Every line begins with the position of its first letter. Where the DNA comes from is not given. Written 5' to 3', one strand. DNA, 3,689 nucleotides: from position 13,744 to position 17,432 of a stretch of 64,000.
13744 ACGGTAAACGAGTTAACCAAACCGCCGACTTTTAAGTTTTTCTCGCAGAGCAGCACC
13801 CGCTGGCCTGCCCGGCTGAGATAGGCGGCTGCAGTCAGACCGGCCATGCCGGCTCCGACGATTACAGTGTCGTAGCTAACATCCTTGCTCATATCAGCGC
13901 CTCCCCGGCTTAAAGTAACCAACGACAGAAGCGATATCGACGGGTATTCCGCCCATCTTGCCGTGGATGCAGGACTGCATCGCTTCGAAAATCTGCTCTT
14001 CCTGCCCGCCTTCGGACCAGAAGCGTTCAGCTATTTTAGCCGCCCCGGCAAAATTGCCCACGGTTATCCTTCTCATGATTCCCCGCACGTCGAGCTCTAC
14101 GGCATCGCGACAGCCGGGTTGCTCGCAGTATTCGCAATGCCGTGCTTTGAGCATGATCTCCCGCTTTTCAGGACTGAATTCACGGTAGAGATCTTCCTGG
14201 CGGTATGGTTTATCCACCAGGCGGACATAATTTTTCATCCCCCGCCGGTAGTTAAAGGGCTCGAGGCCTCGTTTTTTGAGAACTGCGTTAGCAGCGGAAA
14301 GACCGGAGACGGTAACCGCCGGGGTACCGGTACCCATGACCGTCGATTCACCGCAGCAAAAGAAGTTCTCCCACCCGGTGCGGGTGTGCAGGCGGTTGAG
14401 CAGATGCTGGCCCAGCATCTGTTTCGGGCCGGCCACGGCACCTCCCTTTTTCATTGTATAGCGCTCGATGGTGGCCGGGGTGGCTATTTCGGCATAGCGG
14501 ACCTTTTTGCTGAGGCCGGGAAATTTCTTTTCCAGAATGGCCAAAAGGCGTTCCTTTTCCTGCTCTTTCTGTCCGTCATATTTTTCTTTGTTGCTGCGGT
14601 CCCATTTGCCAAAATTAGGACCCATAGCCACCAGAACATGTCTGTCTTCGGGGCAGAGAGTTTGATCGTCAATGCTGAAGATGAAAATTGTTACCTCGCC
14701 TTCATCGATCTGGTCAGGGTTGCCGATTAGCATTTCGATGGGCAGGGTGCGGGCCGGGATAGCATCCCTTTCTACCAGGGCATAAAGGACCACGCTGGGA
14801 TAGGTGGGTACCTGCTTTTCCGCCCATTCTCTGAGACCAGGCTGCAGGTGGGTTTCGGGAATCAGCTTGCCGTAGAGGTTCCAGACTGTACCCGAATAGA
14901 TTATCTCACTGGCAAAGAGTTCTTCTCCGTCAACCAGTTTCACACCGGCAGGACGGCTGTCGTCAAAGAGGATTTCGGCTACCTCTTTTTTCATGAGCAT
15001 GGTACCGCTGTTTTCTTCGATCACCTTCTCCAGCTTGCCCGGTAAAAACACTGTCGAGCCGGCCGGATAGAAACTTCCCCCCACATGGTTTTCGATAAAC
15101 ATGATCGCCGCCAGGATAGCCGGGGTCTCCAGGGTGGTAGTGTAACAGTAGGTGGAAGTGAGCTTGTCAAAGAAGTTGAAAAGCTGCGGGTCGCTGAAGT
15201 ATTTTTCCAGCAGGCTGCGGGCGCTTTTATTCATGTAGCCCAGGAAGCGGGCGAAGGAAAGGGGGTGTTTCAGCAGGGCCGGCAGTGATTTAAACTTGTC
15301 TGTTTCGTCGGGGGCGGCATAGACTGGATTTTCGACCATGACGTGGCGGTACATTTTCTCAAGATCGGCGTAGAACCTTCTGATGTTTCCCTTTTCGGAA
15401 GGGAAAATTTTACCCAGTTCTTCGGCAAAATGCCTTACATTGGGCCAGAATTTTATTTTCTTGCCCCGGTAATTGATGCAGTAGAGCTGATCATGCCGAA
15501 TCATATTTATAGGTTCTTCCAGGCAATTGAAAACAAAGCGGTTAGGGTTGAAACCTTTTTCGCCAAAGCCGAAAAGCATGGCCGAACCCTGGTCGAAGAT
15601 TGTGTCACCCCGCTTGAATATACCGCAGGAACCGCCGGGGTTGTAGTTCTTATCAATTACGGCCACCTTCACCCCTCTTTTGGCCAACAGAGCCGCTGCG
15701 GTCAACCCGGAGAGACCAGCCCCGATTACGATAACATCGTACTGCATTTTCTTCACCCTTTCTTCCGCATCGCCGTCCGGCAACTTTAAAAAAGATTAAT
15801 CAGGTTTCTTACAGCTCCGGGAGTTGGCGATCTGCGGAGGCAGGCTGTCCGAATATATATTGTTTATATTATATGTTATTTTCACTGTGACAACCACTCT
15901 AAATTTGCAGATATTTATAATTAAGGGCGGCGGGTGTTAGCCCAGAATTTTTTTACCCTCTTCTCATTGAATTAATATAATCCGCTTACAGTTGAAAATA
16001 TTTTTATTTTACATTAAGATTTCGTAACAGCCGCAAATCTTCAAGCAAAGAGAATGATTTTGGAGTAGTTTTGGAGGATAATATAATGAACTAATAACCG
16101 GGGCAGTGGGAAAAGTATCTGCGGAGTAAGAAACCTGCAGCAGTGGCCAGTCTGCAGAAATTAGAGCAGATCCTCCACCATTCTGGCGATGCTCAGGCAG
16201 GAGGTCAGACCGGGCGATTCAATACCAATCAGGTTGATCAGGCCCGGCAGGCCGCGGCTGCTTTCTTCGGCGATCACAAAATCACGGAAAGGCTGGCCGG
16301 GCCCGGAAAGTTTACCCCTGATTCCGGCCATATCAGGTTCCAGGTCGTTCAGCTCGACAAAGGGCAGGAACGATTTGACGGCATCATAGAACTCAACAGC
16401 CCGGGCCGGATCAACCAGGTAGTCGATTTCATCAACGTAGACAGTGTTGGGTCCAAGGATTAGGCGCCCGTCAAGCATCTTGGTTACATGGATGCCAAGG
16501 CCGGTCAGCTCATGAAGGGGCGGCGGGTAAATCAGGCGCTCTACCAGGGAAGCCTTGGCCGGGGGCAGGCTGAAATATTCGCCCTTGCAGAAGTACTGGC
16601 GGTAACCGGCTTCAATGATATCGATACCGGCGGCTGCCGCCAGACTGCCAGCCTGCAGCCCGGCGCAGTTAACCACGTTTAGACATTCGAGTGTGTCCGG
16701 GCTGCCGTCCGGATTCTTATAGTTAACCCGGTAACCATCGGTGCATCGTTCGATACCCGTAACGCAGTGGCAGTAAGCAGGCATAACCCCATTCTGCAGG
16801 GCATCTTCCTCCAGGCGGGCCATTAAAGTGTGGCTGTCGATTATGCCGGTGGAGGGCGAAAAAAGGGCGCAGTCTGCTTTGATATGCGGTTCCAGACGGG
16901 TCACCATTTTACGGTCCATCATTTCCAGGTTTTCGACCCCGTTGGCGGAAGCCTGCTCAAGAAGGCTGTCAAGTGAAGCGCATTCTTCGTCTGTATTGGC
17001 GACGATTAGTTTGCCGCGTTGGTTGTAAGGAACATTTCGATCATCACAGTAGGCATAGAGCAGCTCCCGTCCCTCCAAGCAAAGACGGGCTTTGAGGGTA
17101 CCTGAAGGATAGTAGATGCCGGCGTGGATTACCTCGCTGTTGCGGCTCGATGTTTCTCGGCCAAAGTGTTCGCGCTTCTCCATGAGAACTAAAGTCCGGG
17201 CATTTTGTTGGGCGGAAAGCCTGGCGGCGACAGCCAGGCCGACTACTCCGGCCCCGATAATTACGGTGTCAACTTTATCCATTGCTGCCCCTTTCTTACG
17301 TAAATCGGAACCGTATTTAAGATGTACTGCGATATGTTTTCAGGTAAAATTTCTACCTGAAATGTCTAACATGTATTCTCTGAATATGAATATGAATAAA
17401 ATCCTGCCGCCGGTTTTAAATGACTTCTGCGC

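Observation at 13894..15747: CrtI-family flavoprotein with a GltD/DPD-like Cys-rich C-terminal tail, next to a tail-less paralog, in a presumably carotenoid-free anaerobe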

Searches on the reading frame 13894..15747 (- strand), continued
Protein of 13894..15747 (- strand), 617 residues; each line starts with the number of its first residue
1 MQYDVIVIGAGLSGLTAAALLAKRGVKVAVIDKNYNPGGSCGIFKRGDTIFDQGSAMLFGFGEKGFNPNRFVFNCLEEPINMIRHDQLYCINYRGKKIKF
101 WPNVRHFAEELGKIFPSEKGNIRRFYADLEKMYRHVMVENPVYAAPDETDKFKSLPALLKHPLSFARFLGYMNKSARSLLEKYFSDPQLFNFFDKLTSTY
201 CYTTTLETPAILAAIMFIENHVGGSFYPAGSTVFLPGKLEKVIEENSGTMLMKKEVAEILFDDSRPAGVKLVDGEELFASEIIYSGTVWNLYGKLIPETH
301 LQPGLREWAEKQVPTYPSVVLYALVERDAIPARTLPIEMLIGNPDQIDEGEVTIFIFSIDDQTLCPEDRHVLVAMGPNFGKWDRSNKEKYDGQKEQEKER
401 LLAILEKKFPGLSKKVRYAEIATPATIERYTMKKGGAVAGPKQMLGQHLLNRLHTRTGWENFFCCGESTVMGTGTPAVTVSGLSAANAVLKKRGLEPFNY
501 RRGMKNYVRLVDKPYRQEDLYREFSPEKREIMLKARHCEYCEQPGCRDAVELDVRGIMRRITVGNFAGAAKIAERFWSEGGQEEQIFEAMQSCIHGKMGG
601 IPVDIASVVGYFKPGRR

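Call 77: find_homologous_proteins(query=P0149, max_evalue=1e-30)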
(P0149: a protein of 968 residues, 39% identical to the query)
Query P0149 (968 aa): 125 proteins with E <= 1e-30 among 8000 candidates; the best 120 are listed.
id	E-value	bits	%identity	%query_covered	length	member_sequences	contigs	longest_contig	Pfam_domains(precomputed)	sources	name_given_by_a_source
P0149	0.0e+0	2234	100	100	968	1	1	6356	PF13450.13,PF07992.21,PF00070.34,PF03486.21,PF01134.29,PF01494.26,PF21799.3,PF12831.14,PF01946.24,PF01266.31,PF01593.31,PF14691.12,PF00890.31,PF13738.13,PF01262.28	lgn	-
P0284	0.0e+0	1420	65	99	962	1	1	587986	PF13450.13,PF07992.21,PF00070.34,PF03486.21,PF01134.29,PF01494.26,PF21799.3,PF12831.14,PF01946.24,PF01266.31,PF01593.31,PF14691.12,PF00890.31,PF01262.28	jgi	jgi:phytoene desaturase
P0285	0.0e+0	1372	64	99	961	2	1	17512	PF13450.13,PF07992.21,PF00070.34,PF03486.21,PF01134.29,PF01494.26,PF12831.14,PF01946.24,PF01266.31,PF01593.31,PF14691.12,PF00890.31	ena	-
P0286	0.0e+0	1366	64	99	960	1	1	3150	PF13450.13,PF07992.21,PF00070.34,PF03486.21,PF01134.29,PF01494.26,PF12831.14,PF01946.24,PF01266.31,PF01593.31,PF14691.12,PF00890.31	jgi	jgi:phytoene dehydrogenase-like protein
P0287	0.0e+0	1359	63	99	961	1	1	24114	PF13450.13,PF07992.21,PF00070.34,PF03486.21,PF01134.29,PF01494.26,PF21799.3,PF12831.14,PF01946.24,PF01266.31,PF01593.31,PF14691.12,PF00890.31,PF13738.13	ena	-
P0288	0.0e+0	1214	59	99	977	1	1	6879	PF13241.13,PF13450.13,PF07992.21,PF00070.34,PF03486.21,PF01134.29,PF01494.26,PF21799.3,PF12831.14,PF01946.24,PF01266.31,PF01593.31,PF14691.12,PF00890.31,PF13738.13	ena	-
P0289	0.0e+0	1213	56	99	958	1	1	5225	PF13450.13,PF07992.21,PF00070.34,PF03486.21,PF01134.29,PF01494.26,PF12831.14,PF01946.24,PF01266.31,PF01593.31,PF14691.12,PF00890.31,PF13738.13,PF01262.28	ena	-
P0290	0.0e+0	1202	54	99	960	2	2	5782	PF13450.13,PF07992.21,PF00070.34,PF03486.21,PF13454.13,PF01134.29,PF01494.26,PF21799.3,PF12831.14,PF01946.24,PF01266.31,PF01593.31,PF14691.12,PF00890.31,PF13738.13,PF01262.28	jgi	-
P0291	0.0e+0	1200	55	99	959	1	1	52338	PF13450.13,PF07992.21,PF00070.34,PF03486.21,PF01134.29,PF01494.26,PF12831.14,PF01946.24,PF01266.31,PF01593.31,PF14691.12,PF00890.31,PF13738.13,PF01262.28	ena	-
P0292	0.0e+0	1198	55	99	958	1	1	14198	PF13450.13,PF07992.21,PF00070.34,PF03486.21,PF01134.29,PF01494.26,PF12831.14,PF01946.24,PF01266.31,PF01593.31,PF14691.12,PF00890.31,PF13738.13,PF01262.28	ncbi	ncbi:MAG: FAD-dependent oxidoreductase [Candidatus Thorarchaeota archaeon]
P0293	0.0e+0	1195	54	99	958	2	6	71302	PF13450.13,PF07992.21,PF00070.34,PF03486.21,PF01134.29,PF01494.26,PF12831.14,PF01946.24,PF01266.31,PF01593.31,PF14691.12,PF00890.31,PF13738.13,PF01262.28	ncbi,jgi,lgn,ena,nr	ncbi:MAG TPA: FAD-dependent oxidoreductase [candidate division Zixibacteria bacterium]|nr:FAD-depend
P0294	0.0e+0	1181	57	99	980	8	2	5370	PF13241.13,PF13450.13,PF07992.21,PF00070.34,PF03486.21,PF01134.29,PF01494.26,PF12831.14,PF01946.24,PF01266.31,PF01593.31,PF14691.12,PF00890.31,PF13738.13,PF01262.28,PF02737.25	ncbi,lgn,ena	-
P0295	0.0e+0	1176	56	96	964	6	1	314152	PF13241.13,PF13450.13,PF07992.21,PF00070.34,PF03486.21,PF01134.29,PF01494.26,PF21799.3,PF12831.14,PF01946.24,PF01266.31,PF01593.31,PF14691.12,PF00890.31,PF13738.13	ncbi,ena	-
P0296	0.0e+0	1165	56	99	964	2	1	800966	PF13241.13,PF13450.13,PF07992.21,PF00070.34,PF03486.21,PF01134.29,PF01494.26,PF21799.3,PF12831.14,PF01946.24,PF01266.31,PF01593.31,PF14691.12,PF00890.31,PF13738.13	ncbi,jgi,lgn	jgi:NADPH-dependent glutamate synthase beta subunit-like oxidoreductase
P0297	0.0e+0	1154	53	99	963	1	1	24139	PF13450.13,PF07992.21,PF00070.34,PF03486.21,PF01134.29,PF01494.26,PF21799.3,PF12831.14,PF01946.24,PF01266.31,PF01593.31,PF14691.12,PF00890.31,PF13738.13,PF01262.28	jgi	jgi:carotene isomerase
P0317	0.0e+0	1022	48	99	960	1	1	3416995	PF13450.13,PF07992.21,PF00070.34,PF03486.21,PF01134.29,PF01494.26,PF21799.3,PF12831.14,PF01946.24,PF01266.31,PF01593.31,PF14691.12,PF00890.31,PF13738.13,PF01262.28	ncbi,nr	ncbi:MAG: FAD-dependent oxidoreductase [Deltaproteobacteria bacterium]|nr:MAG: FAD-dependent oxidore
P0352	2.2e-284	964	45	99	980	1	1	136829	PF13450.13,PF07992.21,PF00070.34,PF03486.21,PF13454.13,PF01134.29,PF01494.26,PF21799.3,PF12831.14,PF01946.24,PF01266.31,PF01593.31,PF14691.12,PF00890.31,PF13738.13,PF01262.28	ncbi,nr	ncbi:MAG: FAD-dependent oxidoreductase [Candidatus Lokiarchaeota archaeon]|nr:FAD-dependent oxidored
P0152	2.6e-260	885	45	99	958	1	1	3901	PF13450.13,PF07992.21,PF00070.34,PF03486.21,PF01134.29,PF01494.26,PF21799.3,PF12831.14,PF01946.24,PF01266.31,PF01593.31,PF14691.12,PF00890.31,PF13738.13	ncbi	-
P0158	6.9e-259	880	42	99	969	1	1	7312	PF13241.13,PF13450.13,PF07992.21,PF00070.34,PF03486.21,PF01134.29,PF01494.26,PF21799.3,PF12831.14,PF01946.24,PF01266.31,PF01593.31,PF14691.12,PF00890.31,PF00291.32,PF02826.26,PF13738.13,PF01262.28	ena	-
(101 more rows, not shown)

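Call 78: find_encoding_contigs(protein=P0317, flank=9000, max_places=2)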
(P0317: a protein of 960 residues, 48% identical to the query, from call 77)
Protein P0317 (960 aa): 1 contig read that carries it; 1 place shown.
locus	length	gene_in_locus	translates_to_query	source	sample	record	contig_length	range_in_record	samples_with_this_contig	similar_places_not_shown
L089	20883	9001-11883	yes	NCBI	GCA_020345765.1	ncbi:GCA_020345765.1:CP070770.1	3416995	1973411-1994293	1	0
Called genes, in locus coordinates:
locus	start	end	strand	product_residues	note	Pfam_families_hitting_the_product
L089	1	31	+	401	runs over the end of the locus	PF01837:HcyBio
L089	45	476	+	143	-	PF09383:NIL, PF13187:Fer4_9, PF12838:Fer4_7, PF00037:Fer4, PF12837:Fer4_6 (weak), PF13237:Fer4_10, PF14697:Fer4_21, PF12837:Fer4_6 (weak), +5 more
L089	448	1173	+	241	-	PF27030:AbpE_bact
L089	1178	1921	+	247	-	PF00132:Hexapep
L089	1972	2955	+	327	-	PF02568:ThiI, PF03054:tRNA_Me_trans, PF18297:NFACT-R_2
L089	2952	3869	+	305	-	PF02445:NadA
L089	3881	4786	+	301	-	PF03773:ArsP_1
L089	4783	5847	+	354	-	PF03054:tRNA_Me_trans, PF20259:tRNA_Me_trans_M, PF20258:tRNA_Me_trans_C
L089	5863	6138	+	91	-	PF02597:ThiS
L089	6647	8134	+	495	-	PF01921:tRNA-synt_1f (faint), PF00133:tRNA-synt_1 (faint), PF01406:tRNA-synt_1e, PF09334:tRNA-synt_1g, PF09190:DALR_2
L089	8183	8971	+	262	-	PF01946:Thi4, PF00890:FAD_binding_2 (weak), PF01494:FAD_binding_3 (weak), PF03486:HI0933_like, PF07992:Pyr_redox_2 (weak), PF12831:FAD_oxidored (weak), PF13450:NAD_binding_8, PF13738:Pyr_redox_3 (weak), +1 more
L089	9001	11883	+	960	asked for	PF01266:DAO (weak), PF01593:Amino_oxidase, PF01946:Thi4 (weak), PF13450:NAD_binding_8, PF14691:Fer4_20, PF00890:FAD_binding_2 (weak), PF07992:Pyr_redox_2, PF13450:NAD_binding_8, +8 more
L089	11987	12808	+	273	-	PF20565:DUF6775, PF22529:DUF7001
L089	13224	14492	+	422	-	PF02321:OEP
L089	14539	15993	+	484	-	PF19335:HMBD (faint), PF25917:BSH_RND (weak), PF25919:BSH_CusB, PF25973:BSH_CzcB, PF25869:3HB_CusB (weak), PF25954:Beta-barrel_RND_2, PF25944:Beta-barrel_RND, PF25975:CzcB_C (weak)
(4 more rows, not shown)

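Call 79: find_encoding_contigs(protein=P0352, flank=9000, max_places=2)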
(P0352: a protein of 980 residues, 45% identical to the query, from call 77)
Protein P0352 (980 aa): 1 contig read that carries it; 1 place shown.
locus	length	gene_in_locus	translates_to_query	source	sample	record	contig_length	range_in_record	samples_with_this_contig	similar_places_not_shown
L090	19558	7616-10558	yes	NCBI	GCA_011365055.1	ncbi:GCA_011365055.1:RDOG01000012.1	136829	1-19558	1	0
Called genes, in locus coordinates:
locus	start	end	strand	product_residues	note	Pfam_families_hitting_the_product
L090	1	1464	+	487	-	PF01702:TGT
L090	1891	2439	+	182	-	PF12675:DUF3795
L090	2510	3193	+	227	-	PF03587:EMG1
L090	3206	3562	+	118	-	PF04032:Rpr2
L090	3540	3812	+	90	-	PF01985:CRS1_YhbY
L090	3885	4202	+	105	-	PF00462:Glutaredoxin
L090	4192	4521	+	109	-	PF02943:FeThRed_B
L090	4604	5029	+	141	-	-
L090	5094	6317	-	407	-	PF08714:Fae, PF00215:OMPdecase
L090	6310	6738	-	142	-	PF01047:MarR (weak), PF12802:MarR_2 (weak), PF25213:HVO_A0261_N (weak)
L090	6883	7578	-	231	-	PF08279:HTH_11, PF13412:HTH_24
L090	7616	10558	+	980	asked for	PF01946:Thi4 (weak), PF01266:DAO (weak), PF01494:FAD_binding_3 (weak), PF01593:Amino_oxidase, PF13450:NAD_binding_8, PF14691:Fer4_20, PF07992:Pyr_redox_2, PF13450:NAD_binding_8, +11 more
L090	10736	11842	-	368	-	PF13237:Fer4_10, PF14697:Fer4_21, PF12838:Fer4_7 (weak), PF13187:Fer4_9 (weak), PF25160:LdpA_Fe-S-bd (weak), PF00037:Fer4, PF12837:Fer4_6 (weak), PF12838:Fer4_7 (weak)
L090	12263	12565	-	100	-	-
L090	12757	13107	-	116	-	PF00903:Glyoxalase, PF12681:Glyoxalase_2 (weak), PF13669:Glyoxalase_4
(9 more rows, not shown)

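Call 80: find_encoding_contigs(protein=P0296, flank=9000, max_places=2)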
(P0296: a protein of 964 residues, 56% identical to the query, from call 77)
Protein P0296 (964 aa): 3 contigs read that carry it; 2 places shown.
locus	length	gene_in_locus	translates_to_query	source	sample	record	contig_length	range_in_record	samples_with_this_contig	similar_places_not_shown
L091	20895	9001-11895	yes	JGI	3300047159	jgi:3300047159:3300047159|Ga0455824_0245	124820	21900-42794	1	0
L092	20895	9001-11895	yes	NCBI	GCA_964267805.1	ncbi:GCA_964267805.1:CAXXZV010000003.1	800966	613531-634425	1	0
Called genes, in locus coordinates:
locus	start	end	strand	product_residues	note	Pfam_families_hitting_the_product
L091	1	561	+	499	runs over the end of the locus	-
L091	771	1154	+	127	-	-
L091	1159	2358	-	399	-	PF07676:PD40 (faint), PF26549:Tricorn_N (faint), PF26550:Tricorn_2nd (weak)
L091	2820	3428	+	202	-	-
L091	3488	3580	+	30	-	-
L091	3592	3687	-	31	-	-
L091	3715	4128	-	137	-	-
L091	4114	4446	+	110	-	-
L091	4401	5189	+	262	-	PF07690:MFS_1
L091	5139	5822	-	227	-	-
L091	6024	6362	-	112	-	-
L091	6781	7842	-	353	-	-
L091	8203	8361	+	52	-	PF19455:DUF5993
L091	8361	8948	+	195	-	PF02600:DsbB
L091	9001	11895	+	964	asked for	PF00070:Pyr_redox (faint), PF01593:Amino_oxidase, PF13450:NAD_binding_8, PF14691:Fer4_20, PF01266:DAO (weak), PF01494:FAD_binding_3 (weak), PF07992:Pyr_redox_2, PF13450:NAD_binding_8, +8 more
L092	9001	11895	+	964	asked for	PF00070:Pyr_redox (faint), PF01593:Amino_oxidase, PF13450:NAD_binding_8, PF14691:Fer4_20, PF01266:DAO (weak), PF01494:FAD_binding_3 (weak), PF07992:Pyr_redox_2, PF13450:NAD_binding_8, +8 more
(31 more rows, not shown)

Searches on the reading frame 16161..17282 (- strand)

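Call 4: search_protein_families(library=pfam, proteins=[window:16161-17282:-], max_evalue=0.1)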
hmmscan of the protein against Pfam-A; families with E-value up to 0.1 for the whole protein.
window:16161-17282:- (373 aa): 11 families
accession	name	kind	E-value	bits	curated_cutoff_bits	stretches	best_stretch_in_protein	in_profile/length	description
PF01266.30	DAO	-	3.7e-58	198.2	27.9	1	5-371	1-352/353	FAD dependent oxidoreductase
PF13450.12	NAD_binding_8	-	7.3e-06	26.6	21.9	1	8-48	1-39/68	NAD(P)-binding Rossmann-like domain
PF07992.20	Pyr_redox_2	-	0.0014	18.6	26.1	1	6-49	145-186/291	Pyridine nucleotide-disulphide oxidoreductase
PF13454.12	NAD_binding_9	-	0.0033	17.9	21.8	1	7-43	1-38/155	FAD-NAD(P)-binding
PF05834.18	Lycopene_cycl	-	0.013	15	23.4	1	5-37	1-33/380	Lycopene cyclase protein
PF02254.24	TrkA_N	-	0.014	16.1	23.8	1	7-54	2-47/116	TrkA-N domain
PF02558.23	ApbA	-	0.014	15.5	22.2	1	7-42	2-38/150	Ketopantoate reductase PanE/ApbA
PF03486.20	HI0933_like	-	0.031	14.2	50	1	5-42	2-37/244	HI0933-like protein Rossmann domain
PF06039.21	Mqo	-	0.058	12.3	27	0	3-47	2-46/489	Malate:quinone oxidoreductase (Mqo)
PF00890.30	FAD_binding_2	-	0.062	12.9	20.4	0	5-42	1-36/414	FAD binding domain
PF00070.33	Pyr_redox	-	0.065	14.2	22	0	6-37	2-33/82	Pyridine nucleotide-disulphide oxidoreductase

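Call 7: search_protein_families(library=ncbifam, proteins=[window:16161-17282:-], max_evalue=0.01)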
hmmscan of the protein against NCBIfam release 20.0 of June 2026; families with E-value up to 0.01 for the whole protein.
window:16161-17282:- (373 aa): 28 families (the best 25 are shown)
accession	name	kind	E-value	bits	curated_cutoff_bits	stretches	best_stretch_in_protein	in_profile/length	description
NF008726.1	PRK11728.1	equivalog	1.3e-75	254.7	299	2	5-282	2-270/389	L-2-hydroxyglutarate oxidase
NF033460.1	glycerol3P_ox_II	equivalog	6.3e-48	163.8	460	1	4-373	2-360/361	type 2 glycerol-3-phosphate oxidase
TIGR02352.1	thiamin_ThiO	equivalog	8.6e-13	48.1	250.8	1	7-216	2-212/351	glycine oxidase ThiO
TIGR03364.1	HpnW_proposed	hypoth_equivalog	2.5e-11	43.2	285.1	1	5-159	2-153/365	TIGR03364 family FAD-dependent oxidoreductase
TIGR03377.1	glycerol3P_GlpA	equivalog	1.1e-10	40.6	552.8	1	6-222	2-215/530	anaerobic glycerol-3-phosphate dehydrogenase subunit GlpA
NF009074.0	PRK12409.1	equivalog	1.1e-08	34.7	494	1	64-219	107-266/410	D-amino acid dehydrogenase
TIGR01373.1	soxB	subfamily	3.1e-08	32.9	529.45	1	3-156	30-181/407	sarcosine oxidase subunit beta family protein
NF009906.0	PRK13369.1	equivalog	7.3e-08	31.4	352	1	2-59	5-59/502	glycerol-3-phosphate dehydrogenase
NF002480.1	PRK01747.1-1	equivalog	4.8e-07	28.6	540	1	5-217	250-458/645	bifunctional tRNA (5-methylaminomethyl-2-thiouridine)(34)-methyltransferase MnmC2/FAD-dependent 5-carboxymethylaminomethyl-2-thiouridine(34)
TIGR03197.1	MnmC_Cterm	equivalog_domain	4.9e-07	29.2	174.2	1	6-220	2-212/400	FAD-dependent 5-carboxymethylaminomethyl-2-thiouridine(34) oxidoreductase MnmC1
NF001933.0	PRK00711.1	subfamily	7.3e-07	28.5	383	0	6-56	3-51/429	D-amino acid dehydrogenase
NF050086.1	pipecolate_AmaA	exception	1e-06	27.7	600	1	3-188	25-219/425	L-pipecolate oxidase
TIGR01377.1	soxA_mon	subfamily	1.2e-05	24.3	479.65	1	5-180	2-174/381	amino oxidase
NF008899.0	PRK12266.1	equivalog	3e-05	22.7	360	1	2-58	5-58/508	glycerol-3-phosphate dehydrogenase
TIGR01988.1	Ubi-OHases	subfamily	5.1e-05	22.3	224.65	1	5-40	1-37/387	ubiquinone biosynthesis hydroxylase, UbiH/UbiF/VisC/COQ6 family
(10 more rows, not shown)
